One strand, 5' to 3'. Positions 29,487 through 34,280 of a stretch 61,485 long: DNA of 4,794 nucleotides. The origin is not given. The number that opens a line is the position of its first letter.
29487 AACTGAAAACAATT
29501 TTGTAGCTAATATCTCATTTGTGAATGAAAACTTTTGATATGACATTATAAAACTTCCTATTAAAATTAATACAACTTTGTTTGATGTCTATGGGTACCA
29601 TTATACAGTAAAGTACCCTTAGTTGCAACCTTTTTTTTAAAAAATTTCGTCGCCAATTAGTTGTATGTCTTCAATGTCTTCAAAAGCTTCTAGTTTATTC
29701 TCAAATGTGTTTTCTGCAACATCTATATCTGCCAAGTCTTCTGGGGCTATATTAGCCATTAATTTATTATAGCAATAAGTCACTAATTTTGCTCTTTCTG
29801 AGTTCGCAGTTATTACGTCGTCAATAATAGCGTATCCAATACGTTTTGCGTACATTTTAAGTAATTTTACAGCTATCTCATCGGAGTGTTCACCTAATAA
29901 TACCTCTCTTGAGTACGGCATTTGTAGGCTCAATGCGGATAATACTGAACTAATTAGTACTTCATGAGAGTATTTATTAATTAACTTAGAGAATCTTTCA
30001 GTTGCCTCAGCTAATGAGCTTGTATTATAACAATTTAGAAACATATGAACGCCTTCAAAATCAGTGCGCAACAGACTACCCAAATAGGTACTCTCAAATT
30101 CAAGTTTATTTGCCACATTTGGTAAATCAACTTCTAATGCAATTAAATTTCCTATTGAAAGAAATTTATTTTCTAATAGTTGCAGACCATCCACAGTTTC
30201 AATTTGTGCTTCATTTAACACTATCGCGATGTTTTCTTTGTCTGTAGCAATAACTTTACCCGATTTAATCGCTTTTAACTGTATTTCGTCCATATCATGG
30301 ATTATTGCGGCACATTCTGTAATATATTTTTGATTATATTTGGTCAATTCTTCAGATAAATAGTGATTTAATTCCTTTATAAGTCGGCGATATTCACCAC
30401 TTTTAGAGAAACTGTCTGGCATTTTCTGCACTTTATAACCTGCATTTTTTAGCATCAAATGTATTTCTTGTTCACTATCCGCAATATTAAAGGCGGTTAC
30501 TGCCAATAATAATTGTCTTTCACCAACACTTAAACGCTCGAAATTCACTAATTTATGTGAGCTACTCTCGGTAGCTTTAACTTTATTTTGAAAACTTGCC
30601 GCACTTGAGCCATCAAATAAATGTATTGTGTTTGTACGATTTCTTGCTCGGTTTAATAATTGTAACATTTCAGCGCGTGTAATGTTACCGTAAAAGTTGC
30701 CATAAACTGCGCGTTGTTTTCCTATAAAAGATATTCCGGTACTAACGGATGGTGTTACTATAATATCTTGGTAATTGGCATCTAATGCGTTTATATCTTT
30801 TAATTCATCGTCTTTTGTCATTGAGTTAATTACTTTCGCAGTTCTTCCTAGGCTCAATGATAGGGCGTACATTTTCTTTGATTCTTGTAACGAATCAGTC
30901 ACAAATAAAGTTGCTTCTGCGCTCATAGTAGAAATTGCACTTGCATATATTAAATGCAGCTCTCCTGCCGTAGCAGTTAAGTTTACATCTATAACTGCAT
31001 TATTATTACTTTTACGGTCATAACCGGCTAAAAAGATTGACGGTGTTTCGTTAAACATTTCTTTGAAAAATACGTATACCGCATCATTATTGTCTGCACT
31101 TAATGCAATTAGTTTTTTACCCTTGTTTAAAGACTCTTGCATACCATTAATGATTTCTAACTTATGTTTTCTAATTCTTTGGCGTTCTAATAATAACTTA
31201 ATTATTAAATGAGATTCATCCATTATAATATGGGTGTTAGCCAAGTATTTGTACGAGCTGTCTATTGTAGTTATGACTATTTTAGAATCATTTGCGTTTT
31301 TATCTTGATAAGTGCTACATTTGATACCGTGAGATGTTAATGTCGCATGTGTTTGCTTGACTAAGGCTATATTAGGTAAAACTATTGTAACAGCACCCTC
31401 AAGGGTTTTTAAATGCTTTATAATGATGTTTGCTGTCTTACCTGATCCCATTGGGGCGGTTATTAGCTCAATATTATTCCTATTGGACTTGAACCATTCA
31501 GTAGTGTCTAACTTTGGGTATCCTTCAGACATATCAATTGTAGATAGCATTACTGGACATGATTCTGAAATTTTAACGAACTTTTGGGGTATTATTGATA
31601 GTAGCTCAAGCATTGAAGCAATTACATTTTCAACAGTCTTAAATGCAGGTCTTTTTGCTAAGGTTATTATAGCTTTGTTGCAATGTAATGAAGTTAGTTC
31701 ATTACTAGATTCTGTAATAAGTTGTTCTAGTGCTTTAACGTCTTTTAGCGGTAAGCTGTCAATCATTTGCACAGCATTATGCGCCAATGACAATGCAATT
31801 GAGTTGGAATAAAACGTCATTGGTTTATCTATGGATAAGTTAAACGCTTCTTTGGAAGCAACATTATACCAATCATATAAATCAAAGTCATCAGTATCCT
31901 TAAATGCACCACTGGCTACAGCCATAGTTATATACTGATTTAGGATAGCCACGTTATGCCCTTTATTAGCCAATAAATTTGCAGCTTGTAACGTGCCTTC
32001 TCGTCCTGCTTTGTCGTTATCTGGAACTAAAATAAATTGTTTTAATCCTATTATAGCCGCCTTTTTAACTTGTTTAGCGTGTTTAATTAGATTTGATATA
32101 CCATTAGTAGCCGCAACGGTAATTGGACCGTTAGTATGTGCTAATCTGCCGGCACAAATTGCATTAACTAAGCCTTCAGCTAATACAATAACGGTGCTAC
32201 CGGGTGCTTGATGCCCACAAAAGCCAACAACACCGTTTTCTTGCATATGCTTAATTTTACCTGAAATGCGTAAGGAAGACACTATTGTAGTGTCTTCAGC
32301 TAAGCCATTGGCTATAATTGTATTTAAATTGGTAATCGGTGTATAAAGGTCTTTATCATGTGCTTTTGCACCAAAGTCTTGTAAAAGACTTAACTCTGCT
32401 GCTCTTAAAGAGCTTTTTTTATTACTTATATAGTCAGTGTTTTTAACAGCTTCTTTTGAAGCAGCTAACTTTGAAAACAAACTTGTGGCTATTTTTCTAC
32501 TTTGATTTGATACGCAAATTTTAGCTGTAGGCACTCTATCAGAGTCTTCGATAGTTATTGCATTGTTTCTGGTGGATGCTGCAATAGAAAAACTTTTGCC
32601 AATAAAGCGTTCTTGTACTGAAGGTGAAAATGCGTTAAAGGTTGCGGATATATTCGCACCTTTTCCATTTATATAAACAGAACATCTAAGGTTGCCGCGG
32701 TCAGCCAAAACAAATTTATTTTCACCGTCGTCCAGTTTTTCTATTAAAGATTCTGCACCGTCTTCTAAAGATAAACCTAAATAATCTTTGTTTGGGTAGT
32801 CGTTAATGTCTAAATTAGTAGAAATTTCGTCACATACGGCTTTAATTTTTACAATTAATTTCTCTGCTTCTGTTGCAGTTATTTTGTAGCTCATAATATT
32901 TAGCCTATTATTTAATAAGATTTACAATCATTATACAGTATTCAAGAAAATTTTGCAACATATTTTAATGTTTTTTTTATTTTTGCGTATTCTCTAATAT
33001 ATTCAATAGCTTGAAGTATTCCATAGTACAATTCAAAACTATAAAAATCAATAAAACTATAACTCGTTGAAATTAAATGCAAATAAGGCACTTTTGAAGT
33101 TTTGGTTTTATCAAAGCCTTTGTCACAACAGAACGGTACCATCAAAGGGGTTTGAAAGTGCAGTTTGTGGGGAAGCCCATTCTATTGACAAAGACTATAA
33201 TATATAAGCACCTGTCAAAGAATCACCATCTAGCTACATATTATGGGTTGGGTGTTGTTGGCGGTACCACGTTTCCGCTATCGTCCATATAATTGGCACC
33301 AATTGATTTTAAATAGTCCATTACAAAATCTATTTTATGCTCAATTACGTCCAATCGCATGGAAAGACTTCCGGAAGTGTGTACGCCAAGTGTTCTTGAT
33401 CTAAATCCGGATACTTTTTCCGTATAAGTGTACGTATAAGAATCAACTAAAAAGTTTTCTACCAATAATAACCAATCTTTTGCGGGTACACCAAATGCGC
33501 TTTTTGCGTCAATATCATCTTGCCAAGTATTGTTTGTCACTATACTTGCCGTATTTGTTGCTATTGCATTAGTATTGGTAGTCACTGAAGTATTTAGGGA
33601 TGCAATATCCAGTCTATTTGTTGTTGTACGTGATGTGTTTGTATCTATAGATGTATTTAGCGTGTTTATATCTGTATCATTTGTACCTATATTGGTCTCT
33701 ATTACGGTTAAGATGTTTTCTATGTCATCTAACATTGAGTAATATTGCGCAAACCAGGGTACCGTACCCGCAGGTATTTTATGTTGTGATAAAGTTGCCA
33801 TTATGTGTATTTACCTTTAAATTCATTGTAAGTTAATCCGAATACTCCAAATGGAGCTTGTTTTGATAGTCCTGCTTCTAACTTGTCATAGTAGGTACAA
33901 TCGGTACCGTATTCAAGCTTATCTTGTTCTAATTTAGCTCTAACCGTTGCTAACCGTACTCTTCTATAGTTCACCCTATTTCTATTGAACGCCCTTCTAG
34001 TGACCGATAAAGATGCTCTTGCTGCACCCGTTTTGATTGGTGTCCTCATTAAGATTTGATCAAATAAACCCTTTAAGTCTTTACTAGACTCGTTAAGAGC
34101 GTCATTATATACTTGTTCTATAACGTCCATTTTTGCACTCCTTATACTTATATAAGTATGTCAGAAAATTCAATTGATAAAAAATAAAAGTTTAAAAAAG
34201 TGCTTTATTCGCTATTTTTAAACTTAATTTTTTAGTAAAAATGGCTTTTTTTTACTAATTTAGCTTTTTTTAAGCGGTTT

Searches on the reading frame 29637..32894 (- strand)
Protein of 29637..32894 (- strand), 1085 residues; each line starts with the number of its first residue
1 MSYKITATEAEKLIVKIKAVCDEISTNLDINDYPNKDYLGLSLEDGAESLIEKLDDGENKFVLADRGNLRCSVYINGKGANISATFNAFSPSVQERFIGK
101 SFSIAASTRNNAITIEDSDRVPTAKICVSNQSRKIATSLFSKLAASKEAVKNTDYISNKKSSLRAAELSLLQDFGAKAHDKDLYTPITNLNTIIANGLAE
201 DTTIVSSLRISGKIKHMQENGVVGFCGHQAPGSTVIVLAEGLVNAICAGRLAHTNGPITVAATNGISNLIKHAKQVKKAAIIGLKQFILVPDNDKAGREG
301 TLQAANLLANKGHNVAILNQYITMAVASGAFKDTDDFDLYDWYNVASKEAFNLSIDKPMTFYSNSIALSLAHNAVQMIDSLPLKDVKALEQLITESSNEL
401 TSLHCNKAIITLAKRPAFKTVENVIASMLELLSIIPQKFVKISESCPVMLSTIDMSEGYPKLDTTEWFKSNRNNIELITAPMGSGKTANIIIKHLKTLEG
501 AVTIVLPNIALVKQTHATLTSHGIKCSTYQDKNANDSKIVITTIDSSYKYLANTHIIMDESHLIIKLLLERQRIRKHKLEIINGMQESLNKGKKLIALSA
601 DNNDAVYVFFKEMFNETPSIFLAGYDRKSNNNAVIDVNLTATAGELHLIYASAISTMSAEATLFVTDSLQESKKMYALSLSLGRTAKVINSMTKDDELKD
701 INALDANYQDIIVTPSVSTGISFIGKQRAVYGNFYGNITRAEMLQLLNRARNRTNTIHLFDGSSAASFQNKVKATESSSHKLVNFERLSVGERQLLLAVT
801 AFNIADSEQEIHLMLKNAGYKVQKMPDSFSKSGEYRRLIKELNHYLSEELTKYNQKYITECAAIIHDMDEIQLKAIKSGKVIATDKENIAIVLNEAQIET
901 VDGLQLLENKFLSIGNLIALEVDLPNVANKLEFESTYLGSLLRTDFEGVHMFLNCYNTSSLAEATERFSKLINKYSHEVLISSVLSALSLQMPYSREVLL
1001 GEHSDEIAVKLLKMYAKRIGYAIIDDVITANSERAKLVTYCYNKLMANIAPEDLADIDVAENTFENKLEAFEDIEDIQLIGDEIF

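Call 8: search_dna_similar(query=window:29637-32894:-, collection=phages, mode=protein, max_rows=25)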
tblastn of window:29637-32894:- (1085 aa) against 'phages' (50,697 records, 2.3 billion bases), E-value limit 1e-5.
No match.

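Call 9: search_protein_families(library=pfam, proteins=[window:29637-32894:-], max_evalue=0.01)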
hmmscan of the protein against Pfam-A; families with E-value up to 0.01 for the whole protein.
window:29637-32894:- (1085 aa): 3 families
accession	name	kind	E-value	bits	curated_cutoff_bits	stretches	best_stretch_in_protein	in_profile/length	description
PF04851.21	ResIII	-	1.9e-07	31.6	22.5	1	471-566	21-139/164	Type III restriction enzyme, res subunit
PF13155.12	Toprim_2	-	5.1e-07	30.4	22.1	1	237-319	1-77/88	Toprim-like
PF00270.35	DEAD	-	1.3e-05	25.4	26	1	477-600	18-158/167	DEAD/DEAH box helicase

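Call 10: search_protein_families(library=phrogs, proteins=[window:29637-32894:-], max_evalue=0.001)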
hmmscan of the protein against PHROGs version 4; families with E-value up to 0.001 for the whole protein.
window:29637-32894:- (1085 aa): 2 families
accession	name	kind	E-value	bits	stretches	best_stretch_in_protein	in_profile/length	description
phrog_16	-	DNA, RNA and nucleotide metabolism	7e-09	35.4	1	468-600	286-414/986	DNA helicase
phrog_47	-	DNA, RNA and nucleotide metabolism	2.9e-05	23.8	1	228-321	226-307/947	DNA primase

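Call 16: find_related_loci(query=window:29637-32894:-, collection=viral_contigs, flank=10000)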
Query window:29637-32894:- (1085 aa) in viral_contigs; peptide patterns used: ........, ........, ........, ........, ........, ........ (x = any residue, [..] = any of these).
3 stretches matched a pattern, but none encodes a relative of the query by tblastn (E <= 1e-3).

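Call 17: find_homologous_proteins(query=window:29637-32894:-)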
Query window:29637-32894:- (1085 aa): 1 proteins with E <= 0.001 among 8000 candidates.
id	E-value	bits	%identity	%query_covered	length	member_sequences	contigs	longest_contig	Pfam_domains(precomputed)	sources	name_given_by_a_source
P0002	0.0e+0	2352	100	100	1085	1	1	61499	PF00270.36,PF13155.13,PF04851.22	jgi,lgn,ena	-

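Call 61: find_related_loci(query=A3, collection=viral_contigs, flank=10000)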
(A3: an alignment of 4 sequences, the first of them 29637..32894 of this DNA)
Query A3 (1085 aa) in viral_contigs; peptide patterns used: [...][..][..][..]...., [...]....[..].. (x = any residue, [..] = any of these).
308 stretches matched a pattern; 5 encode a relative of the query (tblastn E <= 1e-3); 5 distinct loci.
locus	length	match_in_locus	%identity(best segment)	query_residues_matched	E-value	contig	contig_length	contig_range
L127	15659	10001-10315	35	707-813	2e-6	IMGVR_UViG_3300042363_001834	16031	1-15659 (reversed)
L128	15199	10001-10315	35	707-813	2e-6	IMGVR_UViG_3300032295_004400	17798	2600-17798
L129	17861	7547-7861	35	707-813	2e-6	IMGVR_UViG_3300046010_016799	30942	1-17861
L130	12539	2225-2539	35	707-813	2e-6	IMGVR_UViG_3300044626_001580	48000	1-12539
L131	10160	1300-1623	25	203-310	2e-5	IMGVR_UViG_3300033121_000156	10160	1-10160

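Call 62: find_related_loci(query=A3, collection=metagenome_contigs, flank=10000)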
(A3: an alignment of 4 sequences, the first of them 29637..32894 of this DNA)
Query A3 (1085 aa) in metagenome_contigs; peptide patterns used: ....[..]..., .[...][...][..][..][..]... (x = any residue, [..] = any of these).
599 stretches matched a pattern (row limit reached: there are more); 7 encode a relative of the query (tblastn E <= 1e-3); 7 distinct loci.
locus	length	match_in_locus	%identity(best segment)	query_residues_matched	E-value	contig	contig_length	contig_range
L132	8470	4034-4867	25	478-751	5e-10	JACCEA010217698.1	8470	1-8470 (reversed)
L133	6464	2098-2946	23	477-751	7e-8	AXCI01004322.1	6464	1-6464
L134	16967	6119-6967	21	477-751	2e-6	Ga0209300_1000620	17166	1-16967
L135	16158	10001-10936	21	477-752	1e-6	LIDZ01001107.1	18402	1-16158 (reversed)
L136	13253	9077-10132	22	477-820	2e-6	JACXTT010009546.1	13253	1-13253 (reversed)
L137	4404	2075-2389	35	707-813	2e-6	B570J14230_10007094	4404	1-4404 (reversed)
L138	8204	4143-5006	22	477-751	3e-6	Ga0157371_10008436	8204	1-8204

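Call 80: search_solved_structures(query=A3, max_evalue=1)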
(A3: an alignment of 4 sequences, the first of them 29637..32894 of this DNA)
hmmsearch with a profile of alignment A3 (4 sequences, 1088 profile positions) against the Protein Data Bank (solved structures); distinct sequences matched with E-value up to 1: 23.
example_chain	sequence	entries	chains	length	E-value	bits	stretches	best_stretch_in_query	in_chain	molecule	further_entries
4fx7_A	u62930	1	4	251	0.00026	22.1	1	456-534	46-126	Imidazole glycerol phosphate synthase subunit HisF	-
3og3_A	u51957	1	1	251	0.00068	20.7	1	469-534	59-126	Imidazole glycerol phosphate synthase subunit hisF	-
3tdn_A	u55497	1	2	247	0.0077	17.2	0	469-534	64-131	FLR SYMMETRIC ALPHA-BETA TIM BARREL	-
2z0m_A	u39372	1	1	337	0.04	14.8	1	482-532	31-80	337aa long hypothetical ATP-dependent RNA helicase deaD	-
6qdv_B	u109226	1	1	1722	0.056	14.3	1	480-526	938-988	U5 small nuclear ribonucleoprotein 200 kDa helicase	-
4f91_B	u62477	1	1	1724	0.056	14.3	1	480-526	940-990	U5 small nuclear ribonucleoprotein 200 kDa helicase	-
4f92_B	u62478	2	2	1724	0.056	14.3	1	480-526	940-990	U5 small nuclear ribonucleoprotein 200 kDa helicase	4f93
6s9i_B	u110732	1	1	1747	0.057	14.3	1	480-526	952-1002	U5 small nuclear ribonucleoprotein 200 kDa helicase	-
5urj_A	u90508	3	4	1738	0.057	14.3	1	480-526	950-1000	U5 small nuclear ribonucleoprotein 200 kDa helicase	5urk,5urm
4kit_B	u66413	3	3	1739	0.057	14.3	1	480-526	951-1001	U5 small nuclear ribonucleoprotein 200 kDa helicase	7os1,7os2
6s8o_B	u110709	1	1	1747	0.058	14.3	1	480-526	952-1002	U5 small nuclear ribonucleoprotein 200 kDa helicase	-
6s8q_B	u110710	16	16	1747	0.058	14.3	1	480-526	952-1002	U5 small nuclear ribonucleoprotein 200 kDa helicase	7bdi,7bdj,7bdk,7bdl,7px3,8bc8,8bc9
3jcr_C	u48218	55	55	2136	0.085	13.7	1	480-526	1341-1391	hBrr2 | U5 small nuclear ribonucleoprotein 200 kDa helicase | Brr2, U5 small nuclear ribonucleoprotein 200 kDa helicase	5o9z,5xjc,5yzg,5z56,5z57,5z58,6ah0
3jbn_A5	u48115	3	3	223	0.2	12.5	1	368-476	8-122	60S ribosomal protein uL30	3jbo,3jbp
3p4x_A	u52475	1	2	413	0.25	12.2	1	485-530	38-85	reverse gyrase helicase-like domain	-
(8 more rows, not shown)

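Call 87: search_protein_families(library=ncbifam, proteins=[window:29637-32894:-], max_evalue=0.1)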
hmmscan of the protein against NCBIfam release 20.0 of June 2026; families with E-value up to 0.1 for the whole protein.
window:29637-32894:- (1085 aa): 2 families
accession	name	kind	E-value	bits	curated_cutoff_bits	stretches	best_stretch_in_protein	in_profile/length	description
NF042913.1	CyRepA1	equivalog_domain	2.3e-23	82.9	200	1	473-793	2-329/595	plasmid replication protein, CyRepA1 family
NF050158.1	CarbAnhydGPos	equivalog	0.0003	20.5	250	0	669-709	120-159/172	gamma carbonic anhydrase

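Call 104: predict_structure(alignment_id=A6)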
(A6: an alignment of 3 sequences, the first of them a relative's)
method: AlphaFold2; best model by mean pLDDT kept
length: 1085 residues; sequences in the alignment: 3
mean_pLDDT: 42.6   pTM: 0.27
mean pLDDT of the five models: 42.6, 41.1, 39.4, 37.0, 33.1
residues with pLDDT >= 90: 1; 70-90: 99; 50-70: 216; < 50: 769
segments of 3 or more residues with pLDDT < 50: 1-5, 24-49, 52-264, 276-286, 291-296, 314-378, 397-401, 433-472, 481-485, 571-573, 602-605, 621-659, 691-701, 715-726, 733-855, 879-886, 896-1085
pLDDT, mean of each block of 10 residues (from residue 1): 46 54 47 34 44 44 40 42 44 40 41 35 21 24 23 24 24 23 26 27 23 21 25 43 35 36 49 46 47 48 57 48 24 21 21 22 24 38 67 53 61 69 61 43 33 41 27 58 51 77 84 78 82 70 84 83 69 56 78 76 54 56 33 27 38 43 58 62 65 38 59 47 47 41 39 38 29 23 28 37 37 41 36 37 41 50 60 52 49 50 33 23 24 26 31 34 40 34 33 37 41 38 26 27 29 27 27 27 25
secondary structure, 60 per line:
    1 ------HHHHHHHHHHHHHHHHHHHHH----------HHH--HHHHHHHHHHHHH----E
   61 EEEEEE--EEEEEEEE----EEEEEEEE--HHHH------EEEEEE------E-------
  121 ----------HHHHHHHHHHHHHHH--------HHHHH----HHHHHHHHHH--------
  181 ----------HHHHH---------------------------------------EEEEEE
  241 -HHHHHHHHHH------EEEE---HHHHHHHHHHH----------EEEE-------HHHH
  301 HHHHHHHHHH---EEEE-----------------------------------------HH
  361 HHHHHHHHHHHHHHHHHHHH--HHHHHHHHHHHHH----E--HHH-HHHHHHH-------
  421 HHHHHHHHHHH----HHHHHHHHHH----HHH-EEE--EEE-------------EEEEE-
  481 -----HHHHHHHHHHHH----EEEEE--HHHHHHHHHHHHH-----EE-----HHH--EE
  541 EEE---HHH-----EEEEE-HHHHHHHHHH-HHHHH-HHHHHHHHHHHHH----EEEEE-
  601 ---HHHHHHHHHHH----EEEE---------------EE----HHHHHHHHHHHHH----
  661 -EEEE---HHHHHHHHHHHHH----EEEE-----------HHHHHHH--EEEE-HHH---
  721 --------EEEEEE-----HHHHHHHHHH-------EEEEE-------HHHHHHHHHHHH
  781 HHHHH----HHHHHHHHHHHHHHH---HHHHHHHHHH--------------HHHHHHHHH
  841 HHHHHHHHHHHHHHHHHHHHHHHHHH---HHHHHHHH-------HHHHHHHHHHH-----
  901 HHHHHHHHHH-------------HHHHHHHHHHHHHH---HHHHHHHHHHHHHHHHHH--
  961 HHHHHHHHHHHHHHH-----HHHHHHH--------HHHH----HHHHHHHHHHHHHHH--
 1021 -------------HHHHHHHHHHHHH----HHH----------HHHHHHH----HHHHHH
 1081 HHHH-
elements in order (helices of 4 or more, strands of 3 or more residues): H7-27 H43-55 E60-66 E69-76 E81-88 H91-94 E101-106 H131-145 H154-158 H163-172 H191-195 E235-240 H242-251 E258-261 H265-275 E286-289 H297-310 E314-317 H359-380 H383-395 H407-413 H421-431 H436-445 E454-456 E459-461 E475-479 H486-497 E502-506 H509-521 E539-543 E555-559 H561-570 H572-576 H578-590 E595-599 H604-614 E619-622 H644-656 E662-665 H669-681 E686-689 H701-707 E710-713 E729-734 H740-749 E757-761 H769-785 H790-804 H808-817 H832-866 H870-877 H885-895 H901-910 H924-937 H941-958 H961-975 H981-987 H996-999 H1004-1018 H1034-1046 H1064-1070 H1075-1084

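Call 111: search_dna_similar(query=window:29637-32894:-, collection=plasmids, mode=protein, max_rows=15, max_evalue=0.001)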
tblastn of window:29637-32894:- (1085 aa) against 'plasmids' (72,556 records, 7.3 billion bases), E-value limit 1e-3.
Records with a match: 5; places in all: 5; records where one place covers at least 80% of the query: 0.
Best place of each record, by identity: <60% 5.
By first word of the organism name: Pseudanabaena 3; Planktothrix 2.
By predicted mobility (MOB-suite, as given by PLSDB): non-mobilizable 4; mobilizable 1.
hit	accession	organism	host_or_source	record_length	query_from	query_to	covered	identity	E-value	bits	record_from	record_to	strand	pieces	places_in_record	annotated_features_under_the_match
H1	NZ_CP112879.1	Pseudanabaena galeata CCNP1313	-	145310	592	780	17%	26.5%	3e-4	53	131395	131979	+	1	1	plasmid replication protein, CyRepA1 family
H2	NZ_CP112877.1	Pseudanabaena galeata CCNP1313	-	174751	549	752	19%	23.0%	2e-4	54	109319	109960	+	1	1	plasmid replication protein, CyRepA1 family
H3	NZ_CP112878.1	Pseudanabaena galeata CCNP1313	-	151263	549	752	19%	23.0%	2e-4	54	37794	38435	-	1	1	plasmid replication protein, CyRepA1 family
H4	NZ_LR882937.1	Planktothrix agardhii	-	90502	636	770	12%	29.6%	1e-4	54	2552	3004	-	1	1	plasmid replication protein, CyRepA1 family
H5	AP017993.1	Planktothrix agardhii NIES-204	-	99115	636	770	12%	29.6%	1e-4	54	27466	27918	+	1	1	hypothetical protein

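Call 113: find_related_loci(query=A3, collection=genome_contigs, flank=10000)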
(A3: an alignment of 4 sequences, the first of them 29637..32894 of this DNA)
Query A3 (1085 aa) in genome_contigs; peptide patterns used: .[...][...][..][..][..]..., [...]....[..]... (x = any residue, [..] = any of these).
217 stretches matched a pattern, but none encodes a relative of the query by tblastn (E <= 1e-3).

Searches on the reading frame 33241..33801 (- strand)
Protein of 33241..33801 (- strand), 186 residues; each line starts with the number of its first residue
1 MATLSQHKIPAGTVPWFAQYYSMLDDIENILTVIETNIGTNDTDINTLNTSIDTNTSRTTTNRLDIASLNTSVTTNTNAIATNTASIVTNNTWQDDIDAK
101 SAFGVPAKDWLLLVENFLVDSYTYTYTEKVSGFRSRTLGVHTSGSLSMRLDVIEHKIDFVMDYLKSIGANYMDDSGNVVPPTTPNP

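Call 9: search_protein_families(library=pfam, proteins=[window:33241-33801:-], max_evalue=0.01)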
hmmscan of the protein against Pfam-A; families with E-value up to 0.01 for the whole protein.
window:33241-33801:- (186 aa): 0 families

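Call 29: search_protein_families(library=phrogs, proteins=[window:33241-33801:-], max_evalue=0.01)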
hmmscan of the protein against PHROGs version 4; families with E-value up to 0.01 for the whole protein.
window:33241-33801:- (186 aa): 1 family
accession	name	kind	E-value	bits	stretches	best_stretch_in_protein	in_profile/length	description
phrog_1193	-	other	0.00071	20.5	0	25-75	2-50/76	hemolysin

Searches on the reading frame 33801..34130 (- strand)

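Call 9: search_protein_families(library=pfam, proteins=[window:33801-34130:-], max_evalue=0.01)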
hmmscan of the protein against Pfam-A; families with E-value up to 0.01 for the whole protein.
window:33801-34130:- (109 aa): 0 families

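Call 29: search_protein_families(library=phrogs, proteins=[window:33801-34130:-], max_evalue=0.01)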
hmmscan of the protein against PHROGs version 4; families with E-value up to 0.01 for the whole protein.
window:33801-34130:- (109 aa): 1 family
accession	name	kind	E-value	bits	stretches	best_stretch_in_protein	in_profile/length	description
phrog_169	-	connector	6.5e-07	30.5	1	22-108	156-252/275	tail completion or Neck1 protein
